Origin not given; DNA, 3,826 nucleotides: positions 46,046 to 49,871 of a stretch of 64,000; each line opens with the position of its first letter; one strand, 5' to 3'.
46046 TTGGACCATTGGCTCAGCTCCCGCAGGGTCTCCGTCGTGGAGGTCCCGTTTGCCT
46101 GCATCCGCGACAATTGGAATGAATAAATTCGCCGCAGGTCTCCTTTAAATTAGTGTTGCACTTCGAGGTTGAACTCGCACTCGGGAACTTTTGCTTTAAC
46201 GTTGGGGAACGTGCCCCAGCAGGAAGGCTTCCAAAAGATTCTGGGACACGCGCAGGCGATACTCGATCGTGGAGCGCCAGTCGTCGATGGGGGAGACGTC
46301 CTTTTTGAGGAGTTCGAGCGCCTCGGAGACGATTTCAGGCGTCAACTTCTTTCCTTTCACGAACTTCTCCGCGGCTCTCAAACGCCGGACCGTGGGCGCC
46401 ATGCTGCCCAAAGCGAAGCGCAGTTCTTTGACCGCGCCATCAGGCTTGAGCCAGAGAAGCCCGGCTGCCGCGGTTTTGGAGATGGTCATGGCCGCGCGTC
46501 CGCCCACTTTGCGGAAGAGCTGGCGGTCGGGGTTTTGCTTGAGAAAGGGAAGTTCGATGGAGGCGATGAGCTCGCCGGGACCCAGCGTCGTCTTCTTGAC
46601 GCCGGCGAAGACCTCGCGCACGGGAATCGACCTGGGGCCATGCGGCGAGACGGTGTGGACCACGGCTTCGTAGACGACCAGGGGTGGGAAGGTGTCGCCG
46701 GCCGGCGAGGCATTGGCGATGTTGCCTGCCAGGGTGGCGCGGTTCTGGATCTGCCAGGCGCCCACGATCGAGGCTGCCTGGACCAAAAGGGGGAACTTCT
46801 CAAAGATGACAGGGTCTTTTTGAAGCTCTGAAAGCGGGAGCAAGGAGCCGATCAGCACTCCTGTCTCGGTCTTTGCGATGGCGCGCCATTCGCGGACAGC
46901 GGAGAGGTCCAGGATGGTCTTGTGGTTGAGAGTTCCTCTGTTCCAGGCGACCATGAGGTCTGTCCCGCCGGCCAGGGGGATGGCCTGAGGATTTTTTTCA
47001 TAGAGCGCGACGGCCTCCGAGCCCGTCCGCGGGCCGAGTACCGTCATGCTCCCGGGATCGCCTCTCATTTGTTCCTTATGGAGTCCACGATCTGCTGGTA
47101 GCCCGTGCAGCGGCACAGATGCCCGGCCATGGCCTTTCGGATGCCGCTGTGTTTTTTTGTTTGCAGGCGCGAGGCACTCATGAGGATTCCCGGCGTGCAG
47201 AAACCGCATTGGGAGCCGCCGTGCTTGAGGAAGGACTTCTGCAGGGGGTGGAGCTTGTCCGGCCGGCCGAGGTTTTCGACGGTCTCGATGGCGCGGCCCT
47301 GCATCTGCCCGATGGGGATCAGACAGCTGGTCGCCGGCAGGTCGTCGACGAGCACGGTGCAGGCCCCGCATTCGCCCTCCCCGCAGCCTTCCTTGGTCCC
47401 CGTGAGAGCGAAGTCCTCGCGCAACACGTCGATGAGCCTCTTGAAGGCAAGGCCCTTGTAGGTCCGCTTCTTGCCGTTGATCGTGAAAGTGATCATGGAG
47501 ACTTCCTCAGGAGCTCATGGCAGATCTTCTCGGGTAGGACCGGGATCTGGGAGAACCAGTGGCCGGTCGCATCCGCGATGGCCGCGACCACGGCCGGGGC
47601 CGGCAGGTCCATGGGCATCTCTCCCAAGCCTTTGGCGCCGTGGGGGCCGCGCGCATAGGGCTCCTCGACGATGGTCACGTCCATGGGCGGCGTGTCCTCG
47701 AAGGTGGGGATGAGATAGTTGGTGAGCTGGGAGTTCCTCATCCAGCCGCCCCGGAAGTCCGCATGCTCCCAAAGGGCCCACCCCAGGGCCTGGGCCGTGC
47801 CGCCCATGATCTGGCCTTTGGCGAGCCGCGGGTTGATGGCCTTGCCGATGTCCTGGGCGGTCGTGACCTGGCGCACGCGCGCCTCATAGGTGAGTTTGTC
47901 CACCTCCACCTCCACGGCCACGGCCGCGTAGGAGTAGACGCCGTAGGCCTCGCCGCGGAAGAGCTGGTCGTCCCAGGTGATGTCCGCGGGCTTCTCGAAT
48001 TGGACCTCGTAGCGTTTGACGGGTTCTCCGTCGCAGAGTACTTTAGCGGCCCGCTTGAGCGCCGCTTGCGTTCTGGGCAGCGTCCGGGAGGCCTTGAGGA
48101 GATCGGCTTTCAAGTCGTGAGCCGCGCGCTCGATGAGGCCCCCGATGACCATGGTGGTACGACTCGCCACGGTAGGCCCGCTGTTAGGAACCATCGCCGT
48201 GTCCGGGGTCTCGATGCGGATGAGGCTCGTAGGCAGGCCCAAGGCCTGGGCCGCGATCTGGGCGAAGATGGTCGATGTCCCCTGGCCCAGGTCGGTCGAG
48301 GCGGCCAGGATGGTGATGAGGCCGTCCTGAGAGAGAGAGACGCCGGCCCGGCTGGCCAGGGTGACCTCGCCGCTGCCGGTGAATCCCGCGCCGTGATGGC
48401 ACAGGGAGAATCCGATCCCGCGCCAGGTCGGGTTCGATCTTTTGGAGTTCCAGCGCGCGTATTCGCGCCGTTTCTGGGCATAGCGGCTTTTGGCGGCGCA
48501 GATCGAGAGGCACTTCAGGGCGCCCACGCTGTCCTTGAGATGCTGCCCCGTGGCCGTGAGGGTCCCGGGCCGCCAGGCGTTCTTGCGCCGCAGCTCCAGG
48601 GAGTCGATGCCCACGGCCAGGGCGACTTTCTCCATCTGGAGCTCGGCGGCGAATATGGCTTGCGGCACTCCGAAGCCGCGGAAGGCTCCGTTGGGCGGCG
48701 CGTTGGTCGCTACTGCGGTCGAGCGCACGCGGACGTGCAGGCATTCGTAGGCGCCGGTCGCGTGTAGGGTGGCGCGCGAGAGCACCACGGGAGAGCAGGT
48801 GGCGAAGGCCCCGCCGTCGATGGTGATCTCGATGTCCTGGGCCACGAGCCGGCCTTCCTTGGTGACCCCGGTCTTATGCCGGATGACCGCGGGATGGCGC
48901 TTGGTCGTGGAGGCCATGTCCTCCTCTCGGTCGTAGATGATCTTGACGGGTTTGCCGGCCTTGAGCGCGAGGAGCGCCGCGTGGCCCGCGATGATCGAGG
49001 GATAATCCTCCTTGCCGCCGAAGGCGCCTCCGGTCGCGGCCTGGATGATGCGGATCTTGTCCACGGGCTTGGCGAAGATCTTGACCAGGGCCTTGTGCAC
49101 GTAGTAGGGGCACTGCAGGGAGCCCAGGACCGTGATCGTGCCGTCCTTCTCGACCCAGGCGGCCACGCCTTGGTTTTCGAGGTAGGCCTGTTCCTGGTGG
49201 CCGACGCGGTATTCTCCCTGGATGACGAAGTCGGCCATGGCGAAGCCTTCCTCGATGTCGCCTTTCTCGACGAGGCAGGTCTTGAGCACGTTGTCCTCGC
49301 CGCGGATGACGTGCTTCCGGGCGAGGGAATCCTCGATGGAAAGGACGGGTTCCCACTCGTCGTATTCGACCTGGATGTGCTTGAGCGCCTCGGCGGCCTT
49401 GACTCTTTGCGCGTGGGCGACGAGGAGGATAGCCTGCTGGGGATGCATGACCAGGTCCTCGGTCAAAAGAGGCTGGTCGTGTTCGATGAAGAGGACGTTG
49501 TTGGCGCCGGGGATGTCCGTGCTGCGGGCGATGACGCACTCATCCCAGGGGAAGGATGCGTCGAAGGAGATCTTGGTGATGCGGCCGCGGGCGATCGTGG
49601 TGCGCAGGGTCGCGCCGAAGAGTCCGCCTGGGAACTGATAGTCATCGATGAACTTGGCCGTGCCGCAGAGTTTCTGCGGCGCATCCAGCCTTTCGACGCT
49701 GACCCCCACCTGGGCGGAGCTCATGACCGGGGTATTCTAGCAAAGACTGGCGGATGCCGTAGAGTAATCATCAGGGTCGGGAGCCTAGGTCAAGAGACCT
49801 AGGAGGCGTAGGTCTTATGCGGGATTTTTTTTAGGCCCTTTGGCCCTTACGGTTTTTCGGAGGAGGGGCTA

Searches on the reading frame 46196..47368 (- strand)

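Call 96: search_protein_families(library=pfam, proteins=[window:46196-47368:-], max_evalue=0.0001)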
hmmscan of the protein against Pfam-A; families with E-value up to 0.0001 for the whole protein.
window:46196-47368:- (390 aa): 2 families
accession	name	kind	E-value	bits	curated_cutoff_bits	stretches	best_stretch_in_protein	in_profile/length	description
PF00941.27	FAD_binding_5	-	2.4e-42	145.1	27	1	109-275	4-169/170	FAD binding domain in molybdopterin dehydrogenase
PF03450.22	CO_deh_flav_C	-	3.4e-21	75.7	25.5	1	288-384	5-100/102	CO dehydrogenase flavoprotein C-terminal domain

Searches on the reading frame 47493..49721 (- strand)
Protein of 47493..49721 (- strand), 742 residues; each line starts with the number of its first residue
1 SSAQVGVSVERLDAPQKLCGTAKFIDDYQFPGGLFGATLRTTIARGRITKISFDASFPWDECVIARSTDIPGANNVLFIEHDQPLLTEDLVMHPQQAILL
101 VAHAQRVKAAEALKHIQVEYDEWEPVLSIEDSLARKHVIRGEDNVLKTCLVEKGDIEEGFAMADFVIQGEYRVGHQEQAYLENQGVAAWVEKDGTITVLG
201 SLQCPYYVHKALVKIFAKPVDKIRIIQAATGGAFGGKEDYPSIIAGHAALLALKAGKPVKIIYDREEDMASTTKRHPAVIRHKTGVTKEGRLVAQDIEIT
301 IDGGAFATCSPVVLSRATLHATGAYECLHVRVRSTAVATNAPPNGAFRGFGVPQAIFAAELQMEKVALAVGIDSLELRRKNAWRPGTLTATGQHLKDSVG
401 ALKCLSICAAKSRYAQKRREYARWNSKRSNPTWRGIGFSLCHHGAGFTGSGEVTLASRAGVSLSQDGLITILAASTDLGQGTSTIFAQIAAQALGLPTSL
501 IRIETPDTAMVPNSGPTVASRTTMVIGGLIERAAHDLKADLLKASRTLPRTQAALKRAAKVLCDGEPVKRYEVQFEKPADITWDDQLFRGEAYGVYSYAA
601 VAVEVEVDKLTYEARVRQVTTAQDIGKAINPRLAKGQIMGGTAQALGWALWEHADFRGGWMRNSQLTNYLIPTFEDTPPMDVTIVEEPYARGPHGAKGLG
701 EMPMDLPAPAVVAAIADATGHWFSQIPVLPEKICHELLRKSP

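Call 16: search_protein_families(library=pfam, proteins=[window:47493-49721:-], max_evalue=0.001)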
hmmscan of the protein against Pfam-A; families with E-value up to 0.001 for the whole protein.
window:47493-49721:- (742 aa): 3 families
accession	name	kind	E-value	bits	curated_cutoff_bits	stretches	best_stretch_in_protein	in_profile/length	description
PF02738.23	MoCoBD_1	-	5.6e-78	261.8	27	1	144-382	8-244/244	Molybdopterin cofactor-binding domain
PF20256.3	MoCoBD_2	-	5.2e-63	213.6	27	1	408-678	2-283/283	Molybdopterin cofactor-binding domain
PF01315.27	Ald_Xan_dh_C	-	1.6e-12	48.2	31.3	1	20-122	2-108/110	Aldehyde oxidase and xanthine dehydrogenase, a/b hammerhead domain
